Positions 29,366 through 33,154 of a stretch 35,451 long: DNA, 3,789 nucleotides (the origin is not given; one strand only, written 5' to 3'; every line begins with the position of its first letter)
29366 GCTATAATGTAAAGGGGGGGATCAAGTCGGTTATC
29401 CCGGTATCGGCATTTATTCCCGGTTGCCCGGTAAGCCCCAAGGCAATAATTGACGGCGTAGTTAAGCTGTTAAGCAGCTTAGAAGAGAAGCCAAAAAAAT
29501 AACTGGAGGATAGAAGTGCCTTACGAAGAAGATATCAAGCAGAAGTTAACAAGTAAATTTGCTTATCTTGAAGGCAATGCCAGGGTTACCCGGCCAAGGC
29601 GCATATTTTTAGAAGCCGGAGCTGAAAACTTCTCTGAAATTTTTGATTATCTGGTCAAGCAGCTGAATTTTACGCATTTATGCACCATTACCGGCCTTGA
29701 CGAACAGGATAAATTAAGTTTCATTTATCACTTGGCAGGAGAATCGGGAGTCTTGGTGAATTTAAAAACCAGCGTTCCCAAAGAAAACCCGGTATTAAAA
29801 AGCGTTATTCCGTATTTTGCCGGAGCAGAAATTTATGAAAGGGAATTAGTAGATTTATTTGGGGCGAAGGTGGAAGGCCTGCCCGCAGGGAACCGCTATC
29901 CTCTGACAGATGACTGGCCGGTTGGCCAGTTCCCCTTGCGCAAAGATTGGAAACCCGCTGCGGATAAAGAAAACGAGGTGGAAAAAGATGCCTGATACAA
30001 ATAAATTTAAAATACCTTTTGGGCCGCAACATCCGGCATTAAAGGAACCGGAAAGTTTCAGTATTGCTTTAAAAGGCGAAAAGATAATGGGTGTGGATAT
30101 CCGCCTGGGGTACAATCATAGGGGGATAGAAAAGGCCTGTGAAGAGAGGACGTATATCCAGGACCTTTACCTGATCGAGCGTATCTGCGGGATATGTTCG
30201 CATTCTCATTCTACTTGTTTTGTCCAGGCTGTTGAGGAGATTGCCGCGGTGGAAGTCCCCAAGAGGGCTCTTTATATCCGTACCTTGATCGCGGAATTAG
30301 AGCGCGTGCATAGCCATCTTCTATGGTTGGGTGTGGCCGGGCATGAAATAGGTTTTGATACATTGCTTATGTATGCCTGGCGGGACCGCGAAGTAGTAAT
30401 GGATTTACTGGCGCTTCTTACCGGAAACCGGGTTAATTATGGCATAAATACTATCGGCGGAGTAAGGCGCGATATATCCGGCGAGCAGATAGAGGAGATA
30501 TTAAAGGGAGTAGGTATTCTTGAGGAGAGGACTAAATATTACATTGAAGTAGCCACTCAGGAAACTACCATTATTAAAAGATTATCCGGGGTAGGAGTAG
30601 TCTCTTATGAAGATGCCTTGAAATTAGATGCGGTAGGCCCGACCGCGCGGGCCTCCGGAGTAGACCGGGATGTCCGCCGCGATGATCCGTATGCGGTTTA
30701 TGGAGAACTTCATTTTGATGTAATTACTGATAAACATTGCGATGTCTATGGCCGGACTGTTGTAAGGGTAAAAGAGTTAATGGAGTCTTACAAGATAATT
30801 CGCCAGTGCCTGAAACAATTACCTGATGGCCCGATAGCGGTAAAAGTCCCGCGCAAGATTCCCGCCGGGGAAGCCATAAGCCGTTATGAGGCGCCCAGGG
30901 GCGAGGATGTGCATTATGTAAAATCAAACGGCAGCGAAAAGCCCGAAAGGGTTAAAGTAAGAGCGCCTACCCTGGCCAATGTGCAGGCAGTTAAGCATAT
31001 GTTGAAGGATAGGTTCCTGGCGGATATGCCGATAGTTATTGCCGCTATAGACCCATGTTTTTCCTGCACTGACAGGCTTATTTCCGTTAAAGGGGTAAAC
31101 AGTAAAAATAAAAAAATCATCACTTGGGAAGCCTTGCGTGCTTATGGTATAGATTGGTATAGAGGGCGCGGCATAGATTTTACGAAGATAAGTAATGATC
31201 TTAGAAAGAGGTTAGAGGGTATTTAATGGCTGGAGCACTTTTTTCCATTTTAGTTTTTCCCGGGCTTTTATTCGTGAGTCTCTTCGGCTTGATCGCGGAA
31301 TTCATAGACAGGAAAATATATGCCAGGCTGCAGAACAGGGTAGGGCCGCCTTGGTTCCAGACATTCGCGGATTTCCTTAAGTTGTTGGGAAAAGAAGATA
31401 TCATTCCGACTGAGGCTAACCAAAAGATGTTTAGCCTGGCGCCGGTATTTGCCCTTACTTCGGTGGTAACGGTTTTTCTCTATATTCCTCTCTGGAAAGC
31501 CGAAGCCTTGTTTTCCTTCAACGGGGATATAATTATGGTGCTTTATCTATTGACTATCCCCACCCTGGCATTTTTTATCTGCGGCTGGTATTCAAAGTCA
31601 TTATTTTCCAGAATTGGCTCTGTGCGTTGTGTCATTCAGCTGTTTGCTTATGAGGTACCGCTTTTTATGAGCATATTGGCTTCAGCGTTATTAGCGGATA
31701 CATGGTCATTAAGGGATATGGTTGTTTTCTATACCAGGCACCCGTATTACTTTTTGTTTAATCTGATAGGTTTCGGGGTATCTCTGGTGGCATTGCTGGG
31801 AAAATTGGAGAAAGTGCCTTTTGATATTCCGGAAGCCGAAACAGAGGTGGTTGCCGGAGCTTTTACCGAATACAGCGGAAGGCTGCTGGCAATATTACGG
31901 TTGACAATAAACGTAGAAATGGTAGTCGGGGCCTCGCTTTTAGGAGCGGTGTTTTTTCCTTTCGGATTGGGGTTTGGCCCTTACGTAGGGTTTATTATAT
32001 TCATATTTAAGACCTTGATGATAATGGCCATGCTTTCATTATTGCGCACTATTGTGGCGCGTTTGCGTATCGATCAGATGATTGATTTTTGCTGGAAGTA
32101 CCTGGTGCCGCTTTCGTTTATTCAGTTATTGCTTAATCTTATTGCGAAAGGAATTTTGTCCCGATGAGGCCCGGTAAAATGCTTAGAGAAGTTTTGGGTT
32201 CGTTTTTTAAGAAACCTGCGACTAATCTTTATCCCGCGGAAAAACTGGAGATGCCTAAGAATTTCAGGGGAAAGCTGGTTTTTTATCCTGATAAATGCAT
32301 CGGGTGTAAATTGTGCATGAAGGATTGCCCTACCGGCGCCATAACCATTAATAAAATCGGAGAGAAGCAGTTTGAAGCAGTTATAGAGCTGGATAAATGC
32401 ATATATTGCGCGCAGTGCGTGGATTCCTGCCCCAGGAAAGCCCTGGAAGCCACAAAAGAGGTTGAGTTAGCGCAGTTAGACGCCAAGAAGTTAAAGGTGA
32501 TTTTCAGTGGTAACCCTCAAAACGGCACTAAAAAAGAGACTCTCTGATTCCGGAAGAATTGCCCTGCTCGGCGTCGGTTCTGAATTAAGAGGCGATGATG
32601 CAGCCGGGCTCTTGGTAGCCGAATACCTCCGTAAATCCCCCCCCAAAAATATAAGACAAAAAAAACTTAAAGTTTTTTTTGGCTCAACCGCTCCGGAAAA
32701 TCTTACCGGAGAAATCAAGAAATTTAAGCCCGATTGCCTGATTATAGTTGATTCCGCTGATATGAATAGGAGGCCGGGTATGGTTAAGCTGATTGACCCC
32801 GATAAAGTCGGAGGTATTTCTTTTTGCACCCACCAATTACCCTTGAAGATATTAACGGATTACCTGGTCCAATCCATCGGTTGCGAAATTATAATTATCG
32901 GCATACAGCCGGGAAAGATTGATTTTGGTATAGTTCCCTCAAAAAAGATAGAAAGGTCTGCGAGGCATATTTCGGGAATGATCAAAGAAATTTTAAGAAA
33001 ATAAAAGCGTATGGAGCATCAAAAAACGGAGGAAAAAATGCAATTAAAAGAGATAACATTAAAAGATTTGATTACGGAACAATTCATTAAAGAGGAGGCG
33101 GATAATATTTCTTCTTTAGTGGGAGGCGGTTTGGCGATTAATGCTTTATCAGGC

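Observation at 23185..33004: Group-4 [NiFe] hydrogenase with the full 11-subunit complex-I inventory and nuoA-B-C-D-H-I synteny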

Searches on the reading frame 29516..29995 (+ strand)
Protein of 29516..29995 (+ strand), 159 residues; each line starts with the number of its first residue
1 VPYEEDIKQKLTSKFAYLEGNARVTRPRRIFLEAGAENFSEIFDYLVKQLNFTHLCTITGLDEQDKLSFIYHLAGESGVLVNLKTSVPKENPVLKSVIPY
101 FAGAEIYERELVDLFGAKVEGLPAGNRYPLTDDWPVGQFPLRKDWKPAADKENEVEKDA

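Call 4: search_protein_families(library=pfam, proteins=[window:29516-29995:+], max_evalue=0.01)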
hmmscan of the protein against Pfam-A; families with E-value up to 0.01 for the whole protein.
window:29516-29995:+ (159 aa): 1 family
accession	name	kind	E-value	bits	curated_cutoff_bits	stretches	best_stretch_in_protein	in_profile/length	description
PF00329.25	Complex1_30kDa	-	2.5e-23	83.4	22.5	1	36-148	5-121/124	Respiratory-chain NADH dehydrogenase, 30 Kd subunit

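Call 5: search_protein_families(library=ncbifam, proteins=[window:29516-29995:+], max_evalue=0.01)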
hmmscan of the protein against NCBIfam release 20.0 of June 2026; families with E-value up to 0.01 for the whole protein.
window:29516-29995:+ (159 aa): 17 families
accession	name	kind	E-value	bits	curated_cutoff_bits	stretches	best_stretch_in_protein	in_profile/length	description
NF040611.1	F420_dehyd_FpoC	exception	2.8e-22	79.3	220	1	6-150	5-151/158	F420H2 dehydrogenase subunit FpoC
NF004735.0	PRK06074.2-2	equivalog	4e-22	78.8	176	1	6-148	5-149/158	NADH-quinone oxidoreductase subunit C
TIGR01961.1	NuoC_fam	subfamily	5.8e-17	62.4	122.45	1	36-146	7-119/122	NADH (or F420H2) dehydrogenase, subunit C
NF005832.0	PRK07735.1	equivalog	2.2e-13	50.2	431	1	39-147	316-425/430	NADH-quinone oxidoreductase subunit C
NF004734.0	PRK06074.2-1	equivalog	4e-13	49.7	169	1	7-146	8-150/164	NADH-quinone oxidoreductase subunit C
NF004737.0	PRK06074.2-4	equivalog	4.8e-11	42.8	144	1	47-150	30-129/150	NADH-quinone oxidoreductase subunit C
NF004738.0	PRK06074.2-5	equivalog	5e-11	42.6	198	1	4-146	6-150/174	NADH-quinone oxidoreductase subunit C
NF009808.0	PRK13292.1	equivalog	5.4e-10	37.8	1156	1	33-149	252-377/791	NADH-quinone oxidoreductase subunit B/C/D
NF004736.0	PRK06074.2-3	equivalog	1.3e-09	37.9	239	1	6-146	20-158/183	NADH-quinone oxidoreductase subunit C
NF009141.0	PRK12494.1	equivalog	2.4e-09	37.3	175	1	51-145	64-163/175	NAD(P)H-quinone oxidoreductase subunit J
NF004733.0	PRK06074.1-5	equivalog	5.5e-09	36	225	1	32-146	33-150/203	NADH-quinone oxidoreductase subunit C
NF008728.0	PRK11742.1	equivalog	6.2e-09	34.7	840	1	9-150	26-177/598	NADH-quinone oxidoreductase subunit C/D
NF005856.0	PRK07785.1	equivalog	1.1e-08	35.3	224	1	63-145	141-222/246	NADH-quinone oxidoreductase subunit C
NF006304.0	PRK08491.1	equivalog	1.6e-07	31.2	228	1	38-145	67-174/263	NADH-quinone oxidoreductase subunit C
NF004730.0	PRK06074.1-1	equivalog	4.5e-07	29.9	193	1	80-145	92-156/200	NADH-quinone oxidoreductase subunit C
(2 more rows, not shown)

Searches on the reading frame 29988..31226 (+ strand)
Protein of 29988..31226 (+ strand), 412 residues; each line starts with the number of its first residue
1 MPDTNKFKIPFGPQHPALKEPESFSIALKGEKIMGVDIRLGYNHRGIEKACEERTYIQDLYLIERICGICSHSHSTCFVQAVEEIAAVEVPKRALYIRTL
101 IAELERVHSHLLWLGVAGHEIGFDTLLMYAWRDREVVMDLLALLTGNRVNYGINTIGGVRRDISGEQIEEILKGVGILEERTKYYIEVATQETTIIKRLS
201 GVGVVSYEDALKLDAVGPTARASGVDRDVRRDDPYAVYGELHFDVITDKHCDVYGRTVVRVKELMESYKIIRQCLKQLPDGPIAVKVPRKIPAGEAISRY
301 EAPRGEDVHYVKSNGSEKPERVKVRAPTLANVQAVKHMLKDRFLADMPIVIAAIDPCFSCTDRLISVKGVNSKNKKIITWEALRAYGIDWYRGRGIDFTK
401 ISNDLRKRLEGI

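Call 4: search_protein_families(library=pfam, proteins=[window:29988-31226:+], max_evalue=0.01)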
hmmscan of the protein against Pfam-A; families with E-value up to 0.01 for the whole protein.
window:29988-31226:+ (412 aa): 2 families
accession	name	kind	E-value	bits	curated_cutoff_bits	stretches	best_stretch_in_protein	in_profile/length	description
PF00346.24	Complex1_49kDa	-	5.3e-74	249.1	24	2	121-288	2-169/271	Respiratory-chain NADH dehydrogenase, 49 Kd subunit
PF00374.24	NiFeSe_Hases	-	3.9e-13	49.6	25.8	1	45-113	1-69/508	Nickel-dependent hydrogenase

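Call 5: search_protein_families(library=ncbifam, proteins=[window:29988-31226:+], max_evalue=0.01)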
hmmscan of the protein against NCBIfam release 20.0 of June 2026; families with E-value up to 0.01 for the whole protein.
window:29988-31226:+ (412 aa): 16 families
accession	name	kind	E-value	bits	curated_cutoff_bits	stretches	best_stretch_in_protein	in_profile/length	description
NF004739.1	PRK06075.1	equivalog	2.5e-106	355.7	360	2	8-287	2-281/384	NADH-quinone oxidoreductase subunit D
TIGR01962.1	NuoD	equivalog_domain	1.3e-96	323.8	459.35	2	7-288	3-284/386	NADH dehydrogenase (quinone) subunit D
NF040602.1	F420_dehyd_FpoD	exception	2.3e-94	316.5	600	1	8-363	9-372/372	F420H2 dehydrogenase subunit FpoD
NF008974.0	PRK12322.1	equivalog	7.6e-87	291.6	522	1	4-358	4-361/366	NADH-quinone oxidoreductase subunit D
NF009808.0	PRK13292.1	equivalog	4.8e-76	256.2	1156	2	4-282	405-683/791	NADH-quinone oxidoreductase subunit B/C/D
NF005649.0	PRK07415.1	equivalog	8.9e-70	235.7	583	2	4-283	8-288/394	NAD(P)H-quinone oxidoreductase subunit H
NF008728.0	PRK11742.1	equivalog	8e-66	222.6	840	2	9-292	217-500/598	NADH-quinone oxidoreductase subunit C/D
TIGR03295.1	frhA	equivalog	1.1e-17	64.1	392.5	2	45-113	41-109/412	coenzyme F420 hydrogenase subunit alpha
NF045518.1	H2_NiFeSe_large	exception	3.7e-16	59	780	2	41-113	34-106/485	NiFeSe hydrogenase large subunit HysA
NF033181.1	NiFeSe_hydrog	equivalog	2.5e-15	56.4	600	1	40-113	33-106/507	nickel-dependent hydrogenase large subunit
NF040828.1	sulfhyd_ShyA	equivalog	6.7e-12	45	700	1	33-166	26-157/415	NAD(P)-dependent hydrogenase/sulfhydrogenase 2 subunit alpha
NF007778.0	PRK10467.1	equivalog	1.6e-09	36.6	969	1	42-112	36-106/567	hydrogenase 2 large subunit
NF007550.0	PRK10170.1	equivalog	5.4e-07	28.4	1101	1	32-113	41-122/597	Ni/Fe-hydrogenase large subunit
NF041785.2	VhuA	equivalog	1.6e-06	27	800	1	45-113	39-107/418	F420-non-reducing hydrogenase Vhu subunit A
TIGR04306.1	salvage_TenA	equivalog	0.0028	17.4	130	1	309-393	78-163/208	thiaminase II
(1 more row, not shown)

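Call 7: search_solved_structures(query=window:29988-31226:+, max_evalue=1e-10)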
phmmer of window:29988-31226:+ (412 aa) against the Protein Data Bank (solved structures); distinct sequences matched with E-value up to 1e-10: 64 (the best 60 are shown).
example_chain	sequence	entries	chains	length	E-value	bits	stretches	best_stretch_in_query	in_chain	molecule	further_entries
6cfw_L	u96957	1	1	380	2.1e-98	333.3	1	7-363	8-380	Membrane-bound hydrogenase subunit alpha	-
7z0s_E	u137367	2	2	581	1.3e-82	281.2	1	6-389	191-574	Formate hydrogenlyase subunit 5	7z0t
2fug_4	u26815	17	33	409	1.9e-65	224.7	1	8-292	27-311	NADH-quinone oxidoreductase chain 4 | NADH-QUINONE OXIDOREDUCTASE SUBUNIT 4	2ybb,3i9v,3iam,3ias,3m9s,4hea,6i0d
7q5y_B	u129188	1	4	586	1.1e-61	212.3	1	9-282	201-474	NADH-quinone oxidoreductase subunit C/D 2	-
7zm7_C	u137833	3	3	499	3.8e-61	210.6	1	7-289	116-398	NADH-ubiquinone oxidoreductase 49 kDa subunit-like protein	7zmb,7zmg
9iho_D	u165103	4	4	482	9.8e-60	205.9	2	6-298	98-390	NUCM (49 kDa) subunit of mitochondrial NADH:ubiquinone oxidoreductase (Complex I)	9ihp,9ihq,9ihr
6u8y_L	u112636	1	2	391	1.7e-59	205.1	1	3-362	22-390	NADH dehydrogenase subunit D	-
8e9g_D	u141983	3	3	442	1.2e-58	202.4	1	8-286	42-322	NADH-quinone oxidoreductase subunit D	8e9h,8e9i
6gcs_C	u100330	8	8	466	2.3e-56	194.8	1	6-286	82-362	49-KDA PROTEIN (NUCM) | Subunit NUCM of NADH:Ubiquinone Oxidoreductase (Complex I) | NUCM protein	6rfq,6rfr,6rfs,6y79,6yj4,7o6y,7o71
6h8k_C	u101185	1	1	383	7.4e-56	193.1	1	7-286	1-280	NUCM protein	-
7eu3_H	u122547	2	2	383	8.7e-56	192.9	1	10-284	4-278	NAD(P)H-quinone oxidoreductase subunit H, chloroplastic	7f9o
8ba0_D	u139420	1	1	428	1.2e-55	192.5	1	7-292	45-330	Complex I-49kD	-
8b9z_D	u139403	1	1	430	1.2e-55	192.5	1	7-292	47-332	Complex I-49kD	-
7b0n_D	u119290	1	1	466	1.6e-55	192.1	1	6-286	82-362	NUCM protein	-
8esw_S2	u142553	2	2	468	1.7e-55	192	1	7-292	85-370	Complex I-49kD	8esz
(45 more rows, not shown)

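Call 11: find_homologous_proteins(query=window:29988-31226:+, max_evalue=1e-30)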
Query window:29988-31226:+ (412 aa): 8000 proteins with E <= 1e-30 among 8000 candidates; the best 120 are listed.
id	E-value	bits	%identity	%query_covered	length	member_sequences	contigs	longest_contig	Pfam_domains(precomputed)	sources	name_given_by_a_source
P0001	2.2e-272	921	98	100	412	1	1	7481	PF00374.25,PF00346.25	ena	-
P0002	2.9e-271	917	98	100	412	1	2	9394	PF00374.25,PF00346.25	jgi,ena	-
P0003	1.5e-269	912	97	100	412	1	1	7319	PF00374.25,PF00346.25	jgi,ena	-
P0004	2.9e-266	901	96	100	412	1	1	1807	PF00374.25,PF00346.25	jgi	-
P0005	3.1e-265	898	95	100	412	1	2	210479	PF00374.25,PF00346.25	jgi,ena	-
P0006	8.5e-247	837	88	100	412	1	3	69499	PF00374.25,PF00346.25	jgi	jgi:NADH-quinone oxidoreductase subunit D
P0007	4.1e-243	825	86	100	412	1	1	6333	PF00374.25,PF00346.25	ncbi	-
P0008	5.8e-241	818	85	100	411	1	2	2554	PF00374.25,PF00346.25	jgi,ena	-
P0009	1.5e-239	813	85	100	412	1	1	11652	PF00374.25,PF00346.25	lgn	-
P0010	2.4e-239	812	84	100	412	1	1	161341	PF00374.25,PF00346.25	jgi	-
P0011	8.4e-239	811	85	99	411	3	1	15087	PF00374.25,PF00346.25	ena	-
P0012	9.2e-239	810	84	100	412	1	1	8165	PF00374.25,PF00346.25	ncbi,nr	ncbi:MAG: nickel-dependent hydrogenase large subunit [Candidatus Omnitrophica bacterium]|nr:nickel-d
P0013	1.3e-238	810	86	100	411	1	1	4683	PF00374.25,PF00346.25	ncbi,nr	ncbi:MAG: nickel-dependent hydrogenase large subunit [Candidatus Omnitrophica bacterium]|nr:nickel-d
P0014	3.4e-238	809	83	100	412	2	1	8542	PF00374.25,PF00346.25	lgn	-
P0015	4.7e-238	808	83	100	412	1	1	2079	PF00374.25,PF00346.25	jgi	-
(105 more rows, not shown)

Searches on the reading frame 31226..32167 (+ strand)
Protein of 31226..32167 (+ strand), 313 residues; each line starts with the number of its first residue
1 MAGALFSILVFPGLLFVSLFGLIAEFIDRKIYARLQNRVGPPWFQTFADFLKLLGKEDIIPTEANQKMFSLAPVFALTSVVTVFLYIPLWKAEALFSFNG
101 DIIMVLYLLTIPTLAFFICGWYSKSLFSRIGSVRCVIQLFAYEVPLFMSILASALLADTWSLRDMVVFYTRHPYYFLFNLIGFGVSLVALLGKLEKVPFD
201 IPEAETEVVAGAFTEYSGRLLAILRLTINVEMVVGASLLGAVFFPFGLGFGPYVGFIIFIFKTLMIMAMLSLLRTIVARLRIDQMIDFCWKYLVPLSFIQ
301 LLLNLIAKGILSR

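Call 4: search_protein_families(library=pfam, proteins=[window:31226-32167:+], max_evalue=0.01)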
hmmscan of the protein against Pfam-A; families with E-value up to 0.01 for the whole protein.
window:31226-32167:+ (313 aa): 1 family
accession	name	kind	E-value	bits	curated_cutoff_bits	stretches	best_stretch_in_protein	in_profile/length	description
PF00146.26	NADHdh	-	1.8e-74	251.2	27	1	15-303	8-296/298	NADH dehydrogenase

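Call 5: search_protein_families(library=ncbifam, proteins=[window:31226-32167:+], max_evalue=0.01)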
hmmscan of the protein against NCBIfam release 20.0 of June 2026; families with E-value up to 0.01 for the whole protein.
window:31226-32167:+ (313 aa): 7 families
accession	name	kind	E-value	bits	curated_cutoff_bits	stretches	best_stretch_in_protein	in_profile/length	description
NF004741.0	PRK06076.1-2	equivalog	3.1e-68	230.5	305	1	5-308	21-333/337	NADH-quinone oxidoreductase subunit NuoH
NF004740.0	PRK06076.1-1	equivalog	6.9e-46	157.3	399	1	14-303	22-315/325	NADH-quinone oxidoreductase subunit NuoH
NF040610.1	F420_dehyd_FpoH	exception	1.2e-44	153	475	1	17-303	23-331/339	F420H2 dehydrogenase subunit FpoH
NF004744.0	PRK06076.1-5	equivalog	2.4e-42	145.4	542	2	20-248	43-280/372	NADH-quinone oxidoreductase subunit NuoH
NF004743.0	PRK06076.1-4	equivalog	3.2e-42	144.9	494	1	15-304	25-338/433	NADH-quinone oxidoreductase subunit NuoH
NF004745.0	PRK06076.1-6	equivalog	1.2e-38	133.2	450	1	16-303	27-328/341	NADH-quinone oxidoreductase subunit NuoH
NF004742.0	PRK06076.1-3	equivalog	1.2e-29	103.6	531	1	36-302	59-342/356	NADH-quinone oxidoreductase subunit NuoH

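Call 52: search_solved_structures(query=window:31226-32167:+, max_evalue=0.00001)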
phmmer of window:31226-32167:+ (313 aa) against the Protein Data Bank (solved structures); distinct sequences matched with E-value up to 0.00001: 35.
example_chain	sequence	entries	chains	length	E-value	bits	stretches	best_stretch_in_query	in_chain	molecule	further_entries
6cfw_M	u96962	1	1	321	6.7e-39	137.5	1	14-307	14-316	Mbh13 NADH dehydrogenase subunit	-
7eu3_A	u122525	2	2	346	7.4e-35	124.2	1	5-304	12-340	NAD(P)H-quinone oxidoreductase subunit 1, chloroplastic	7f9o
6nbq_A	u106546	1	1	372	8.1e-34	120.8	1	14-245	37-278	NdhA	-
6hum_A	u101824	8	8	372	8.4e-34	120.8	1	14-304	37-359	NAD(P)H-quinone oxidoreductase subunit 1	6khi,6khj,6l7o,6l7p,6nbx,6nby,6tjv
7wff_A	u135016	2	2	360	3.1e-33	118.9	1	11-304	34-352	NAD(P)H-quinone oxidoreductase subunit 1, chloroplastic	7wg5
7nyh_H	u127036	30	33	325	8.2e-33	117.5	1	14-304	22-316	NADH-quinone oxidoreductase subunit H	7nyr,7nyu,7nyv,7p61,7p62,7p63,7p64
9grx_A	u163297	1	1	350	9.1e-33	117.3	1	5-304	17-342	NAD(P)H-quinone oxidoreductase subunit 1, chloroplastic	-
4he8_H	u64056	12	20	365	2.3e-32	116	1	4-306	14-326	NADH-quinone oxidoreductase subunit 8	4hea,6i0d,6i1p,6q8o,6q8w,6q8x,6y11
8e9g_H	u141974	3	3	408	1.7e-30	109.9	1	15-308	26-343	NADH-quinone oxidoreductase subunit H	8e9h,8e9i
8qby_H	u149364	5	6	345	1.5e-25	93.6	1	22-303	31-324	NADH-quinone oxidoreductase subunit H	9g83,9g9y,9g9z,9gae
5xtc_s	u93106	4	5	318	6e-25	91.7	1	9-302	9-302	NADH-ubiquinone oxidoreductase chain 1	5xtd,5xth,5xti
5gpn_e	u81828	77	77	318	7.8e-25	91.3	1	9-299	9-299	NADH-ubiquinone oxidoreductase chain 1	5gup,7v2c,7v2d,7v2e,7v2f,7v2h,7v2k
9cwt_s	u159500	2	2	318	8.9e-25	91.1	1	9-302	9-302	NADH-ubiquinone oxidoreductase chain 1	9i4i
9ti4_s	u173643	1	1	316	1.1e-24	90.8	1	9-302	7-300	NADH-ubiquinone oxidoreductase chain 1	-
8ud1_1H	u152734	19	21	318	2.6e-24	89.6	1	9-299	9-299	NADH-ubiquinone oxidoreductase chain 1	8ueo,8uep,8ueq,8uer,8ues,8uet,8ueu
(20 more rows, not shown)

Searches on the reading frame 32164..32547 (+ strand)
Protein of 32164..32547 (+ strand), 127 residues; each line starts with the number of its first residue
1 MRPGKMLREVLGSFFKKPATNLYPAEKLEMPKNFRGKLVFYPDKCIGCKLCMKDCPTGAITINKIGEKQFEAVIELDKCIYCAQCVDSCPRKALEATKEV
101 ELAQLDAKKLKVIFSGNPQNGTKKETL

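Call 6: search_protein_families(library=pfam, proteins=[window:32164-32547:+], max_evalue=0.001)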
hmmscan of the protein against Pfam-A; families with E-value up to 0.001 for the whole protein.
window:32164-32547:+ (127 aa): 13 families
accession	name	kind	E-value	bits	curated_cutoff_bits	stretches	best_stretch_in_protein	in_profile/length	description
PF00037.32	Fer4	-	9.8e-16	57.3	21.1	2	39-61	2-24/24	4Fe-4S binding domain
PF13237.11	Fer4_10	-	2.4e-12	47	25.5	2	38-90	2-53/53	4Fe-4S dicluster domain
PF12838.12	Fer4_7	-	6.8e-12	46.1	27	1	44-93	1-52/52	4Fe-4S dicluster domain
PF14697.11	Fer4_21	-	9.3e-11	42.1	35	2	41-61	37-58/59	4Fe-4S dicluster domain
PF13187.11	Fer4_9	-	2.2e-10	40.9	27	1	44-93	1-51/52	4Fe-4S dicluster domain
PF13484.11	Fer4_16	-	2.5e-10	41.4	30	2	78-104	1-28/66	4Fe-4S double cluster binding domain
PF12837.12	Fer4_6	-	3.2e-10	39.9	25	1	42-60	6-24/24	4Fe-4S binding domain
PF12797.12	Fer4_2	-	1e-08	35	24.5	1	38-57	3-22/22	4Fe-4S binding domain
PF13183.11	Fer4_8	-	1.7e-08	35.3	27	0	43-59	3-19/68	4Fe-4S dicluster domain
PF12800.12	Fer4_4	-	2.8e-08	33.8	24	1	42-58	1-17/17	4Fe-4S binding domain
PF25160.1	LdpA_Fe-S-bd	-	4.4e-05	23.6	27.6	0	51-97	9-46/49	LdpA Fe-S cluster-binding domain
PF13534.11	Fer4_17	-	5.7e-05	24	22.2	0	44-91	1-58/61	4Fe-4S dicluster domain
PF12798.12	Fer4_3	-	0.00075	20.6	27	0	79-93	1-15/15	4Fe-4S binding domain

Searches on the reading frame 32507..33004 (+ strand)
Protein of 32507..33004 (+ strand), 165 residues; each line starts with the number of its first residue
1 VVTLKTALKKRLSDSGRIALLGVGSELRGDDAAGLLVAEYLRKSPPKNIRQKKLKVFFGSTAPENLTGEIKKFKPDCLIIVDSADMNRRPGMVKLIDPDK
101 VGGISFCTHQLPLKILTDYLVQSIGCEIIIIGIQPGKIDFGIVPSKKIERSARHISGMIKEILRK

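Call 6: search_protein_families(library=pfam, proteins=[window:32507-33004:+], max_evalue=0.001)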
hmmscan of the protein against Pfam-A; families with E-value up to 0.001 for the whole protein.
window:32507-33004:+ (165 aa): 1 family
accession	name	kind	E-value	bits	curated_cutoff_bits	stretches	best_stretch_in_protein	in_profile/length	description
PF01750.23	HycI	-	1e-12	48.5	23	1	51-158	14-126/130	Hydrogenase maturation protease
